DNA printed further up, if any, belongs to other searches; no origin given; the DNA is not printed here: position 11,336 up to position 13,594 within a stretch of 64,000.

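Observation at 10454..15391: Three-gene envelope locus: Zn-ribbon anchor protein, BY-kinase-like domain fused to LCP domain, and a paralogous anchor protein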

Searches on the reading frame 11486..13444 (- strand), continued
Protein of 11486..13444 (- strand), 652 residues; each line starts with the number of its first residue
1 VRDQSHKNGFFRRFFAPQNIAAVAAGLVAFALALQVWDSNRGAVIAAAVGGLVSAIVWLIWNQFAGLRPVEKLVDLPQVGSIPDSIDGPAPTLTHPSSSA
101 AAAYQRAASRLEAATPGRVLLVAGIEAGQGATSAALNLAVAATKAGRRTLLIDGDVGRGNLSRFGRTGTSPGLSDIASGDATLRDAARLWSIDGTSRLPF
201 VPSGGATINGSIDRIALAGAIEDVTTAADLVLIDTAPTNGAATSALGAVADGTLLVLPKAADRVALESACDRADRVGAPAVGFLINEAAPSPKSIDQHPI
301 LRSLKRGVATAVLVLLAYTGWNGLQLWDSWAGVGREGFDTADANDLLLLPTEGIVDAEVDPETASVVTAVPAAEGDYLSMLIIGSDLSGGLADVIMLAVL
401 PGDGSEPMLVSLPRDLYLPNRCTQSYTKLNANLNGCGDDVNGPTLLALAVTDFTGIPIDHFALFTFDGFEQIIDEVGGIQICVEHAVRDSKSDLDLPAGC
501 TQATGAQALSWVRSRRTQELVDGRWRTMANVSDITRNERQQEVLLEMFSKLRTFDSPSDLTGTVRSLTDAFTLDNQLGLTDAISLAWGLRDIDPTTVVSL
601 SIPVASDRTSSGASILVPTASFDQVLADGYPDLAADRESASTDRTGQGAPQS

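Call 45: search_protein_families(library=pfam, proteins=[L076:5206-6564:+, L076:6545-7222:+, L076:7219-7701:+, L076:7773-8996:+, L076:9066-11837:-, L079:4516-6714:+, L079:6966-7853:+, L079:7857-9068:+, L079:9495-10160:-, L079:10213-11163:+], max_evalue=0.001)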
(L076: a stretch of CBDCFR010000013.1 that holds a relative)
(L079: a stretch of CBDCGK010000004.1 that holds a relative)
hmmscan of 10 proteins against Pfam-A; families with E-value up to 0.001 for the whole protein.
L076:5206-6564:+ (452 aa): 0 families

L076:6545-7222:+ (225 aa): 1 family
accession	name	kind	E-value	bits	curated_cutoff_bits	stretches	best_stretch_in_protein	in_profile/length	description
PF04542.20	Sigma70_r2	-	1.7e-06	28.2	24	1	55-129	2-70/71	Sigma-70 region 2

L076:7219-7701:+ (160 aa): 0 families

L076:7773-8996:+ (407 aa): 1 family
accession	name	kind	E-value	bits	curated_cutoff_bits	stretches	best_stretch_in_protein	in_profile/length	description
PF03816.19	LytR_cpsA_psr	-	3.1e-22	79.8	24.6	1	168-327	1-149/150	LytR_cpsA_psr family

L076:9066-11837:- (923 aa): 0 families

L079:4516-6714:+ (732 aa): 3 families
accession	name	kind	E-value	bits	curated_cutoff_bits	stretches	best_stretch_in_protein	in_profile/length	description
PF00324.27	AA_permease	-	5.4e-42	144.5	24.6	1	24-444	1-440/470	Amino acid permease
PF21554.2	CCC_C_2nd_pro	-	9.2e-32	110.3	27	1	599-731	2-132/132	Prokaryotic cation-chloride cotransporter, C-terminal domain, 2nd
PF21555.2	CCC_C_1st_pro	-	3.3e-29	101.7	27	1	472-597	1-128/128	Prokaryotic cation-chloride cotransporter, C-terminal domain, 1st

L079:6966-7853:+ (295 aa): 0 families

L079:7857-9068:+ (403 aa): 1 family
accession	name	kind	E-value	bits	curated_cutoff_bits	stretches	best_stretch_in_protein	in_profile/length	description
PF03816.19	LytR_cpsA_psr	-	4.4e-25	89.1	24.6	1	163-320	1-147/150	LytR_cpsA_psr family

L079:9495-10160:- (221 aa): 2 families
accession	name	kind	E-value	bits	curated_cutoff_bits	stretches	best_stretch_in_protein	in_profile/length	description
PF00881.29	Nitroreductase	-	5.1e-21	76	23.5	1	7-196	1-167/167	Nitroreductase family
PF14512.11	TM1586_NiRdase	-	4e-05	23.8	27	0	26-51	160-185/215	Putative TM nitroreductase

L079:10213-11163:+ (316 aa): 2 families
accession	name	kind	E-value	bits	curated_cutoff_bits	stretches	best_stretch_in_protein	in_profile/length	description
PF03009.23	GDPD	-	1.2e-40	140.6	23.6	1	56-302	1-243/244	Glycerophosphoryl diester phosphodiesterase family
PF13653.12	GDPD_2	-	6.7e-05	23.7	27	1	274-302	2-30/30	Glycerophosphoryl diester phosphodiesterase family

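Call 57: predict_structure(alignment_id=A1)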
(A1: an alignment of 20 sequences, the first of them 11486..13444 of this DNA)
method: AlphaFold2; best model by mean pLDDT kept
length: 652 residues; sequences in the alignment: 20
mean_pLDDT: 80.8   pTM: 0.57
mean pLDDT of the five models: 80.8, 80.2, 76.7, 75.6, 71.8
residues with pLDDT >= 90: 93; 70-90: 470; 50-70: 66; < 50: 23
segments of 3 or more residues with pLDDT < 50: 1-8, 638-652
pLDDT, mean of each block of 10 residues (from residue 1): 43 72 87 82 84 87 77 86 83 86 90 78 87 92 90 85 82 84 85 87 74 70 80 80 79 90 85 87 87 64 82 85 80 77 79 69 73 81 86 88 83 89 88 87 90 89 87 84 90 89 89 88 87 77 81 67 72 78 68 79 86 87 83 62 39 34
secondary structure, 60 per line:
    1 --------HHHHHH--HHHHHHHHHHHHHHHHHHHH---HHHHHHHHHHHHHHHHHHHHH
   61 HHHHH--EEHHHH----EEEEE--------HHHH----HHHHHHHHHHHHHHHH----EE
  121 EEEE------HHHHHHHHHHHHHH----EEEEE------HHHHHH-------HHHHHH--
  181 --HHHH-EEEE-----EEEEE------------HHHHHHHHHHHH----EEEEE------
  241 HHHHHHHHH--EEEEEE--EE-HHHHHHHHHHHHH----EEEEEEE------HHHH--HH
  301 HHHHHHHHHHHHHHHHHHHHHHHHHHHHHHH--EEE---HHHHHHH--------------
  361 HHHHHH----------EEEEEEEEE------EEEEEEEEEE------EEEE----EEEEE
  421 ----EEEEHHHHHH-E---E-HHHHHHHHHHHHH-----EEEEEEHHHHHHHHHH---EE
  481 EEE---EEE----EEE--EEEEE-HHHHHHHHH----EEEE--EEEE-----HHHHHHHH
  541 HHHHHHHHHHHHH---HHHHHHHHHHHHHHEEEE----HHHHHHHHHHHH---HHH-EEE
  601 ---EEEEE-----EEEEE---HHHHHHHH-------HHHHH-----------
elements in order: H9-14 H17-36 H40-65 H70-73 E78-82 H91-94 H99-114 E119-124 H131-144 E149-153 H160-165 H173-178 H183-186 E188-191 E197-201 H214-225 E230-234 H241-249 E252-257 H263-275 E280-286 H293-296 H299-331 E334-336 H340-346 H361-366 E377-385 E392-401 E408-411 E416-420 E425-428 H429-434 H442-454 E460-465 H466-475 E479-483 E487-489 E494-496 E499-503 H505-513 E518-521 E524-527 H533-553 H557-570 E571-574 H579-590 E598-600 E604-608 E614-618 H622-629 H637-641

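Call 60: fold_search(model_id=the predicted structure, library=pdb)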
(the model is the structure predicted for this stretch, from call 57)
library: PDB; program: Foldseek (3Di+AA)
matches with E <= 10: 1043; with E <= 0.001: 137
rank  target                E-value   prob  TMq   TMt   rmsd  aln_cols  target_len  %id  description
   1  5v8c                  4.0e-18  1.00  0.33  0.74   5.9       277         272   26  LytR-Csp2A-Psr enzyme from Actinomyces oris (released 2018-04-11)
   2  8qty                  4.6e-16  1.00  0.33  0.74   3.6       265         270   22  LytR LCP domain from Streptococcus dysgalactiae subs. dysgalactiae (released 2024-09-04)
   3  6uf3                  1.2e-15  1.00  0.33  0.79   4.0       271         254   21  Crystal structure of B. subtilis TagV (released 2020-01-29)
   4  3tep                  1.1e-14  1.00  0.33  0.56   4.2       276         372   20  LytR-CPS2a-Psr family protein with bound octaprenyl pyrophosphate lipid and magnesium ion (released 2011-10-12)
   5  4de8                  1.1e-14  1.00  0.33  0.55   4.5       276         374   20  LytR-Cps2a-Psr family protein with bound octaprenyl monophosphate lipid (released 2012-04-04)
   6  6uf5                  1.2e-14  1.00  0.30  0.77   7.3       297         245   20  Crystal structure of B. subtilis TagT (released 2020-01-29)
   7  3okz_B                1.5e-14  1.00  0.32  0.68   3.6       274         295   20  Crystal Structure of protein gbs0355 from Streptococcus agalactiae, Northeast Structural Genomics Consortium Target Sa (released 2010-09-22)
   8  3okz_A                1.9e-14  1.00  0.33  0.69   3.6       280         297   19  Crystal Structure of protein gbs0355 from Streptococcus agalactiae, Northeast Structural Genomics Consortium Target Sa (released 2010-09-22)
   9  6mps                  2.0e-14  1.00  0.32  0.78   7.2       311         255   20  TagT bound to LIIa-WTA (released 2018-10-17)
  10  3tfl                  3.2e-14  1.00  0.32  0.55   4.4       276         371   20  LytR-Cps2a-Psr family protein with bound octaprenyl pyrophosphate lipid (released 2011-10-12)
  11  2xxq                  3.4e-14  1.00  0.33  0.55   4.3       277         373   19  A widespread family of bacterial cell wall assembly proteins (released 2011-10-19)
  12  3tel                  4.2e-14  1.00  0.33  0.55   4.2       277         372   19  LytR-CPS2A-Psr family protein with bound octaprenyl pyrophosphate lipid and manganese ion (released 2011-10-12)
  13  6mpt                  5.2e-14  1.00  0.31  0.77   3.1       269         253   22  TagT bound to LI-WTA (released 2018-10-17)
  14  3pe5_A                5.2e-14  1.00  0.32  0.69   4.1       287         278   20  Three-dimensional Structure of protein A7VV38_9CLOT from Clostridium leptum DSM 753, Northeast Structural Genomics Con (released 2010-11-10)
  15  2xxp                  6.2e-14  1.00  0.33  0.55   4.4       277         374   20  A widespread family of bacterial cell wall assembly proteins (released 2011-10-19)
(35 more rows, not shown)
